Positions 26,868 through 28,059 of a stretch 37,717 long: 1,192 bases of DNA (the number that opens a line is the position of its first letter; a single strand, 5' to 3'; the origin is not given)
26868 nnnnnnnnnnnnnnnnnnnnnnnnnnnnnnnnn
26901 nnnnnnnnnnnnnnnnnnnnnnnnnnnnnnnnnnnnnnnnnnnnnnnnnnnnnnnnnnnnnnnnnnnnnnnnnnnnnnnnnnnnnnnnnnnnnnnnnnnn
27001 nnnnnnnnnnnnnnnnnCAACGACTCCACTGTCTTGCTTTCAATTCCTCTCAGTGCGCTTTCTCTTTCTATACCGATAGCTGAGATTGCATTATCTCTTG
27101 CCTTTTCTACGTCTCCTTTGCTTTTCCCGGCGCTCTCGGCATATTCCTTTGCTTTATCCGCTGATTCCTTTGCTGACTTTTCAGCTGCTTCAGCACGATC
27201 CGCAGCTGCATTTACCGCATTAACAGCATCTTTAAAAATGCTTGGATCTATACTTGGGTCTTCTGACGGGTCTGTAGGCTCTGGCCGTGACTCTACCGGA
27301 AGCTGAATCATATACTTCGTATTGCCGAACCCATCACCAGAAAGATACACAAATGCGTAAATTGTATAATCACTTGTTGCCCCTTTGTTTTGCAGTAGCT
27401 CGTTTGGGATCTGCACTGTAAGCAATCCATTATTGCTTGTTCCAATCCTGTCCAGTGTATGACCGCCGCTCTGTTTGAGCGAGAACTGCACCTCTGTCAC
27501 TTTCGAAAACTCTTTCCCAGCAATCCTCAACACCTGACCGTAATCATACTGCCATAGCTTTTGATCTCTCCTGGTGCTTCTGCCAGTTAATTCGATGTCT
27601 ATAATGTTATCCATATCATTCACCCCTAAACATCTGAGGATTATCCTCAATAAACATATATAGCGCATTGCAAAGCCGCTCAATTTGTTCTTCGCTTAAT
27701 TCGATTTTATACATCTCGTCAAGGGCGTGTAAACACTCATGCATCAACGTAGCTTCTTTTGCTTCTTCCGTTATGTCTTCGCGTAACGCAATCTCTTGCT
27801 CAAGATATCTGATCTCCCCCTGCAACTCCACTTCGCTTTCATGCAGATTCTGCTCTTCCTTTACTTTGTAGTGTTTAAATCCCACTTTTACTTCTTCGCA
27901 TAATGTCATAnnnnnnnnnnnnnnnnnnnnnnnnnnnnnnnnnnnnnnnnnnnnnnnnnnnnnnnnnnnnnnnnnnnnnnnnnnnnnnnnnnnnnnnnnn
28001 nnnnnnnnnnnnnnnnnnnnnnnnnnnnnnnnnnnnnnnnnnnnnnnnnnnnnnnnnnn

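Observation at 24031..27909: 3.9-kb cassette inserted in the head-morphogenesis module between the MuF-like gene and the scaffold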

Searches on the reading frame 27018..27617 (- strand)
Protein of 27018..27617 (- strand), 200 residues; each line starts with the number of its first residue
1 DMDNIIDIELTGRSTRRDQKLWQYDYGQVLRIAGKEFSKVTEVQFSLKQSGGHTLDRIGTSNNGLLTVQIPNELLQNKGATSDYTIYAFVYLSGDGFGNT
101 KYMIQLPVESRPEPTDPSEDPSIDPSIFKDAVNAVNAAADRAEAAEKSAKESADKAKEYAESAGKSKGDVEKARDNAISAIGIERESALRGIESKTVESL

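Call 45: search_solved_structures(query=A1, max_evalue=10)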
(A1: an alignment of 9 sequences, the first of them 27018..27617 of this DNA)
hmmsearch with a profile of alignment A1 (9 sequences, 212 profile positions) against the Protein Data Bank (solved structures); distinct sequences matched with E-value up to 10: 1.
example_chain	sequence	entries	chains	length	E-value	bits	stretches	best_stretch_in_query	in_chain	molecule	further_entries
8h3v_F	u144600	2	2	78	0.39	13.7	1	99-145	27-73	DNA-directed RNA polymerase subunit omega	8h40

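Call 52: predict_structure(alignment_id=A1)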
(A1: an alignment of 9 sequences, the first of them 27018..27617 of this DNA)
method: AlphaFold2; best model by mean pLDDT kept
length: 200 residues; sequences in the alignment: 9
mean_pLDDT: 69.2   pTM: 0.54
mean pLDDT of the five models: 69.2, 68.5, 66.9, 66.7, 65.9
residues with pLDDT >= 90: 42; 70-90: 59; 50-70: 53; < 50: 46
segments of 3 or more residues with pLDDT < 50: 95-98, 117-121, 156-160, 184-200
pLDDT, mean of each block of 10 residues (from residue 1): 77 90 89 85 88 81 88 86 92 56 92 60 50 52 51 50 50 56 48 42
secondary structure, 60 per line:
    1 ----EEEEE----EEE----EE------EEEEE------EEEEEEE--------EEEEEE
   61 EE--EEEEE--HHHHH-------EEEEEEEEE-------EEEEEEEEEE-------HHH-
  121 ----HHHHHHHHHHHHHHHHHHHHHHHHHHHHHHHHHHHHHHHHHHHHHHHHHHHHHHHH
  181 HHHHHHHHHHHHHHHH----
elements in order: E5-9 E14-16 E29-33 E40-46 E55-62 E65-69 H72-76 E84-92 E100-109 H125-196

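Call 55: fold_search(model_id=the predicted structure, library=pdb)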
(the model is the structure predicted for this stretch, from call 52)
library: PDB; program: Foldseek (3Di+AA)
matches with E <= 10: 1275; with E <= 0.001: 4
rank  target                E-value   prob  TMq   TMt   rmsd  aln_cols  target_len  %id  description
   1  6v8i_AK               2.6e-05  1.00  0.40  0.42  15.6       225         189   17  Composite atomic model of the Staphylococcus aureus phage 80alpha baseplate (released 2020-03-04)
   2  6v8i_AJ               5.2e-05  1.00  0.40  0.47   9.1       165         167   18  Composite atomic model of the Staphylococcus aureus phage 80alpha baseplate (released 2020-03-04)
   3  9m8o_P                5.8e-05  1.00  0.38  0.46   9.2       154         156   10  Cryo-EM structure of bacteriophage NF5 baseplate (released 2025-12-17)
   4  9m8o_Q                1.5e-04  1.00  0.38  0.46  11.4       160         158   14  Cryo-EM structure of bacteriophage NF5 baseplate (released 2025-12-17)
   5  4v96_AH               1.8e-03  1.00  0.36  0.27  12.3       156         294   15  The structure of a 1.8 MDa viral genome injection device suggests alternative infection mechanisms (released 2014-07-09)
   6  4v96_AA               2.0e-03  1.00  0.35  0.25  11.8       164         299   17  The structure of a 1.8 MDa viral genome injection device suggests alternative infection mechanisms (released 2014-07-09)
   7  4v96_AK               2.0e-03  1.00  0.33  0.25  12.8       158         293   15  The structure of a 1.8 MDa viral genome injection device suggests alternative infection mechanisms (released 2014-07-09)
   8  4v96_AQ               2.6e-03  0.99  0.35  0.26  12.8       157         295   15  The structure of a 1.8 MDa viral genome injection device suggests alternative infection mechanisms (released 2014-07-09)
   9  9mt4_H                5.6e-03  0.98  0.30  0.41   5.5       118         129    8  Connector structure of phage JohannRWettstein (Bas63) (released 2025-11-19)
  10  7usr_A                1.3e-02  0.91  0.25  0.19   5.9       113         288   12  Plasmodium falciparum protein Pfs230 D1D2 - Structure of the first two 6-cysteine domains (released 2022-12-28)
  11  3uh8                  1.4e-02  0.99  0.33  0.50   5.0       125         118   14  N-terminal domain of phage TP901-1 ORF48 (released 2012-05-30)
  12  1pzc                  1.4e-02  0.77  0.22  0.31  15.2       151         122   10  APO-PSEUDOAZURIN (METAL FREE PROTEIN) (released 1995-09-15)
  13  7sqc_M1               1.5e-02  0.54  0.21  0.10   7.3       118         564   12  Ciliary C1 central pair apparatus isolated from Chlamydomonas reinhardtii (released 2022-04-13)
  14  7ufw_A                1.9e-02  0.82  0.24  0.17   8.2       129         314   12  Pfs230 D1D2 in complex with LMIV230-01 (released 2023-02-15)
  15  6paz                  1.9e-02  0.72  0.21  0.30  15.8       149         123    9  OXIDIZED MUTANT P80I PSEUDOAZURIN FROM A. FAECALIS (released 1997-08-20)
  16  9mt4_G                2.3e-02  0.96  0.32  0.39   5.2       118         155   10  Connector structure of phage JohannRWettstein (Bas63) (released 2025-11-19)
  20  9c39_I                2.9e-02  0.85  0.28  0.33   5.6       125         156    9  Bacteriophage Sf14 neck C6 reconstruction (released 2025-02-05)
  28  8gtd_M                4.1e-02  0.75  0.27  0.30   5.8       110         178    9  Cryo-EM model of the marine siphophage vB_DshS-R4C portal-adaptor complex (released 2023-07-12)
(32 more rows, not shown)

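Call 61: fold_search(model_id=the predicted structure, library=viral)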
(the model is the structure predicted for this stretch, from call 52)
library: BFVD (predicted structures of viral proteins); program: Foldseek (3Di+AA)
matches with E <= 10: 934; with E <= 0.001: 66
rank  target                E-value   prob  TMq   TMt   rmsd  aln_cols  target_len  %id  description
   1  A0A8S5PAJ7            1.1e-14  1.00  0.52  0.13   8.7       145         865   38  Uncharacterized protein [Siphoviridae sp. ctsfh5]
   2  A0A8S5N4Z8            8.6e-13  1.00  0.49  0.31  17.5       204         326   28  Uncharacterized protein (Fragment) [Siphoviridae sp. ctWDo30]
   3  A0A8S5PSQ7            3.1e-09  1.00  0.47  0.53   6.2       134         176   24  Uncharacterized protein [Siphoviridae sp. ctkJH11]
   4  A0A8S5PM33            2.3e-08  1.00  0.51  0.24   9.0       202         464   26  LigB-like protein-like domain, IMMUNE SYSTEM [Siphoviridae sp. ct8NQ14]
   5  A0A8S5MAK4            5.4e-08  1.00  0.45  0.24  25.7       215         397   24  Uncharacterized protein [Myoviridae sp. ctNQr16]
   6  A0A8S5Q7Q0            7.6e-07  1.00  0.43  0.34  13.1       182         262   19  Nucleoid-associated protein [Podoviridae sp. ctJaJ36]
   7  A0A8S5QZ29            9.0e-07  1.00  0.36  0.27  22.4       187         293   18  Collagen triple helix repeat protein (Fragment) [Siphoviridae sp. cttWj13]
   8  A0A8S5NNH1            1.4e-06  1.00  0.35  0.16   5.4       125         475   16  Collagen triple helix repeat protein (Fragment) [Siphoviridae sp. ctZAU11]
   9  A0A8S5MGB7            2.1e-06  1.00  0.41  0.27   3.6       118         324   15  Uncharacterized protein [Siphoviridae sp. ctHl62]
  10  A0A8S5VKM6            3.9e-06  1.00  0.32  0.19  24.0       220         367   20  Uncharacterized protein [Ackermannviridae sp.]
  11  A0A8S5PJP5            4.1e-06  1.00  0.37  0.10  15.0       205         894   12  BppU domain protein (Fragment) [Siphoviridae sp. ctRcp9]
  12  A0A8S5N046            4.7e-06  1.00  0.41  0.09   4.0       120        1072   18  Uncharacterized protein [Siphoviridae sp. ct8eQ1]
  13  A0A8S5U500            5.2e-06  1.00  0.35  0.22  21.6       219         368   18  Tail protein (Fragment) [Siphoviridae sp. ctRSW19]
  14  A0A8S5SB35            6.2e-06  1.00  0.39  0.23  32.7       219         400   15  BppU domain protein [Siphoviridae sp. ctJLl6]
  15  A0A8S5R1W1            6.6e-06  1.00  0.35  0.16  24.7       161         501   18  PROTEIN (MANNOSE-BINDING PROTEIN A), HOST DEFENSE, METALLOPROTEIN, SUGAR.9A [Siphoviridae sp. ct4Am4]
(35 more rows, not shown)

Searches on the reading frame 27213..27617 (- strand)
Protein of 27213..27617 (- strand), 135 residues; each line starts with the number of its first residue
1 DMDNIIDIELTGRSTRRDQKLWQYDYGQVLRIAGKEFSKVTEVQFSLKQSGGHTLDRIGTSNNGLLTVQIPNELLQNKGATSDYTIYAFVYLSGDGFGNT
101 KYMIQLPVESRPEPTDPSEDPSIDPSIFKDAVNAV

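Call 39: find_homologous_proteins(query=window:27213-27617:-, max_evalue=0.001)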
Query window:27213-27617:- (135 aa): 8 proteins with E <= 0.001 among 9 candidates.
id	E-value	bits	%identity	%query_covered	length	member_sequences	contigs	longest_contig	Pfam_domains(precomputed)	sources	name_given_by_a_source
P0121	5.5e-48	180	98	64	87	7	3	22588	-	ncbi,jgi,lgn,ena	jgi:hypothetical protein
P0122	4.9e-27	112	50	87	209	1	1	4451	-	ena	-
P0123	8.2e-27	112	45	87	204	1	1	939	-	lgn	-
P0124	9.1e-27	111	45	87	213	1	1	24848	-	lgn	-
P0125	1.5e-26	111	44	87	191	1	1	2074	-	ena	-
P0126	6.2e-24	102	41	97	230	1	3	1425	-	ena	-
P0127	1.6e-22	98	44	85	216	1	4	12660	-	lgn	-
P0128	2.0e-22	97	43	87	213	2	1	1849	-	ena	-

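Call 90: find_encoding_contigs(protein=P0121, flank=9000, max_places=3)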
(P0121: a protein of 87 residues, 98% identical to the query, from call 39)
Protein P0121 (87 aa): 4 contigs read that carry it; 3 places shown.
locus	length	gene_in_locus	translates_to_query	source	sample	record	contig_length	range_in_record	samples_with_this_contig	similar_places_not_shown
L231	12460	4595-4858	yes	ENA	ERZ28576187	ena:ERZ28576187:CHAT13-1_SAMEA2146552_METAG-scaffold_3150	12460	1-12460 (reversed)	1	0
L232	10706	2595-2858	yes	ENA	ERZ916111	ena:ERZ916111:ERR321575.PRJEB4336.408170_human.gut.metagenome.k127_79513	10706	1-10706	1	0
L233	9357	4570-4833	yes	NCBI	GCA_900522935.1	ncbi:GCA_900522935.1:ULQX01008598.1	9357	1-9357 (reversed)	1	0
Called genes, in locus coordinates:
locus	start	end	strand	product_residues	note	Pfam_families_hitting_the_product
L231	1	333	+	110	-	?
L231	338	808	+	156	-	-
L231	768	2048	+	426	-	-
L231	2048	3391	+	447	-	PF05133:SPP1_portal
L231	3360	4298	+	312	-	PF04233:Phage_Mu_F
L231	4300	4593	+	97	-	-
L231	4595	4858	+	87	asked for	-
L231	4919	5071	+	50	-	-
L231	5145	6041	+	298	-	PF25309:ELLD, PF01471:PG_binding_1 (faint)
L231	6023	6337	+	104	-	PF04327:Peptidase_Prp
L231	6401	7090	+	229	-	PF14265:DUF4355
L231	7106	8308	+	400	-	PF18316:S-l_SbsC_C (weak)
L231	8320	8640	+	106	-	PF05135:Phage_connect_1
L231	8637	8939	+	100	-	-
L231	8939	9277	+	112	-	PF04883:HK97-gp10_like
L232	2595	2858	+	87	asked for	-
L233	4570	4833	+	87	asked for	-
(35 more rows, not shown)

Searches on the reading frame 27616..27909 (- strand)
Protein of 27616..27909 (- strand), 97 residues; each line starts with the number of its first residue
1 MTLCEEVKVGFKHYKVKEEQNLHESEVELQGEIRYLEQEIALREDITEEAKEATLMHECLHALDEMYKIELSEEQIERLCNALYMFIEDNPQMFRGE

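Call 5: search_protein_families(library=pfam, proteins=[window:27616-27909:-], max_evalue=0.01)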
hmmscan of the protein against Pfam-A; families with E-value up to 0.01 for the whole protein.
window:27616-27909:- (97 aa): 0 families

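Call 6: search_protein_families(library=phrogs, proteins=[window:27616-27909:-], max_evalue=0.001)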
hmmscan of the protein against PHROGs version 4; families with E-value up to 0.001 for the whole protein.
window:27616-27909:- (97 aa): 1 family
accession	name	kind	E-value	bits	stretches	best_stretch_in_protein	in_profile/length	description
phrog_1233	-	unknown function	2.4e-17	64.1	1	1-95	6-109/306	-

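Call 46: search_solved_structures(query=window:27619-27909:-, max_evalue=10)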
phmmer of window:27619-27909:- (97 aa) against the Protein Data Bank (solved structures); distinct sequences matched with E-value up to 10: 7.
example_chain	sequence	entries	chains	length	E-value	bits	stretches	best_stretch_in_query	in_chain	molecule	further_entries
8jfi_G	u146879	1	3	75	0.24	15.3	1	54-91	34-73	Acyl carrier protein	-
8jfg_G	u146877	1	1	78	0.25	15.3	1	54-91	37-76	Acyl carrier protein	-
8jfn_B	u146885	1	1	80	0.26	15.2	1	54-91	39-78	Acyl carrier protein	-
8jfh_E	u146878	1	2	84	0.29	15.1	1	54-91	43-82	Acyl carrier protein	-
4zjb_G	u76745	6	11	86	0.31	15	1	55-91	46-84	Acyl carrier protein | Acyl carrier protein,Acyl carrier protein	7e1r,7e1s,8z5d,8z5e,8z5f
5h9g_A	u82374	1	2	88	0.32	14.9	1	54-91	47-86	Acyl carrier protein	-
5h9h_A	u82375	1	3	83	0.36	14.8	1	56-91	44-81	Acyl carrier protein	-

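Call 65: search_protein_families(library=ncbifam, proteins=[window:27619-27909:-], max_evalue=0.01)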
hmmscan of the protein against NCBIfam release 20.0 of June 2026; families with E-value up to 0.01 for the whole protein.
window:27619-27909:- (97 aa): 0 families

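Call 81: search_protein_representatives(protein=window:27619-27909:-)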
Query: 97 residues. Proteins with E-value up to 0.001 (for the whole library): 962; up to 1e-10: 36; up to 1e-30: 0. The best 150 are listed.
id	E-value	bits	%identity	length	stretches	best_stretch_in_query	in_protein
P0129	1.4e-21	92.8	48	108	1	1-95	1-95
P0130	2.9e-17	79.0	45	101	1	3-95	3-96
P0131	1.4e-16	76.8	45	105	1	5-90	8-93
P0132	7.3e-16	74.6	42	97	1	9-94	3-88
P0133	1.6e-15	73.5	38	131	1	2-95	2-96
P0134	7.9e-15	71.3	43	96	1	1-92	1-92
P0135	2.0e-14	69.9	38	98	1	3-91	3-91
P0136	1.0e-13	67.7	42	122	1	3-93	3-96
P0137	1.0e-13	67.7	42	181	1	6-95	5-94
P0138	1.7e-13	67.0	35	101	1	2-95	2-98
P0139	2.2e-13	66.6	39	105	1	2-94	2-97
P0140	3.0e-13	66.2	42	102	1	1-93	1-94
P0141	5.3e-13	65.4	40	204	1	4-95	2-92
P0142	6.3e-13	65.2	29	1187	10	30-83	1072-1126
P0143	2.5e-12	63.2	35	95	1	1-91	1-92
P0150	7.5e-12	61.7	37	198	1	3-94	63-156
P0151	9.1e-12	61.5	44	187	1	5-92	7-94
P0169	1.6e-10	57.4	40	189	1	2-95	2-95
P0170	1.7e-10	57.4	36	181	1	4-94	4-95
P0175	3.6e-10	56.4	34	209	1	3-95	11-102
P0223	1.3e-08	51.4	39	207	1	4-91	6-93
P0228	1.7e-08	51.0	30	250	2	6-93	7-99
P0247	4.2e-08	49.8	33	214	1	2-95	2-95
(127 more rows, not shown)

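Call 82: search_protein_families(library=pfam, proteins=[P0137, P0141, P0151, P0169, P0170, P0175, P0223, P0247, P0228, P0150], max_evalue=0.01)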
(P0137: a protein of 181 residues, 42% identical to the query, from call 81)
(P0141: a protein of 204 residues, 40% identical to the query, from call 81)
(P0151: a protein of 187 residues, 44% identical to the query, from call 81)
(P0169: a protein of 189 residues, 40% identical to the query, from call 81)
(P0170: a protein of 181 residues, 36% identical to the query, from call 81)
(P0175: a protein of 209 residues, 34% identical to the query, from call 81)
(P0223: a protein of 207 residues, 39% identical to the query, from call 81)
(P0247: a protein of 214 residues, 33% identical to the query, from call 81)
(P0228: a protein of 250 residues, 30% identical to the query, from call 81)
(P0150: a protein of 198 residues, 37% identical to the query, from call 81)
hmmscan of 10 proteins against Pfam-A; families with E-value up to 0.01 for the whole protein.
P0137 (181 aa): 0 families

P0141 (204 aa): 0 families

P0151 (187 aa): 1 family
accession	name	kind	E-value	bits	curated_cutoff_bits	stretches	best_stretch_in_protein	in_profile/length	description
PF20573.4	DUF6782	-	0.00076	19.2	27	1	30-77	67-114/241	Putative metallopeptidase family (DUF6782)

P0169 (189 aa): 0 families

P0170 (181 aa): 0 families

P0175 (209 aa): 0 families

P0223 (207 aa): 0 families

P0247 (214 aa): 0 families

P0228 (250 aa): 2 families
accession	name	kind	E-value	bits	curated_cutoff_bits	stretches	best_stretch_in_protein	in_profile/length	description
PF06114.19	Peptidase_M78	-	0.00058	20.1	22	0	156-189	32-65/123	IrrE N-terminal-like domain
PF10263.15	SprT-like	-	0.0065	16.7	25.6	0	51-85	56-92/108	SprT-like family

P0150 (198 aa): 1 family
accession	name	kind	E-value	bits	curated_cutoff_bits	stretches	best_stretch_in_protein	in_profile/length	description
PF22089.2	DIP2116-like_N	-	0.0072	16.4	27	1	45-138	10-106/165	DIP2116-like, N-terminal domain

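Call 84: search_solved_structures(query=A3, max_evalue=1)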
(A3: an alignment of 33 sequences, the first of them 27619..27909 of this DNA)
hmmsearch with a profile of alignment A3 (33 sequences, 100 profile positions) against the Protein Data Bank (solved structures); distinct sequences matched with E-value up to 1: 8.
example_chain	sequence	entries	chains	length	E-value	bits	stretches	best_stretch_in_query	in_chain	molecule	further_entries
4psj_A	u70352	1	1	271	1.9e-06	31.4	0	61-87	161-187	OR464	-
3dte_A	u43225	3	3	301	0.036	17.6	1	30-63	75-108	IrrE protein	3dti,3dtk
2qn0_A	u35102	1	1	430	0.049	17.2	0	54-75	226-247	Neurotoxin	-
3deb_A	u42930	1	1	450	0.056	17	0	54-75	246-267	Botulinum neurotoxin C1 light chain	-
6bvd_A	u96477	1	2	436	0.18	15.3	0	52-77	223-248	Light Chain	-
8slm_A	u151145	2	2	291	0.26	14.8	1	31-63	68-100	Zn dependent hydrolase fused to HTH domain, IrrE ortholog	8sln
4cp6_A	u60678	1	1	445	0.51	13.9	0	2-52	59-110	CHOLINE BINDING PROTEIN PCPA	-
8ow8_A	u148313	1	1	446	0.54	13.8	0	52-71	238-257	Botulinum-like toxin eBoNT/J light chain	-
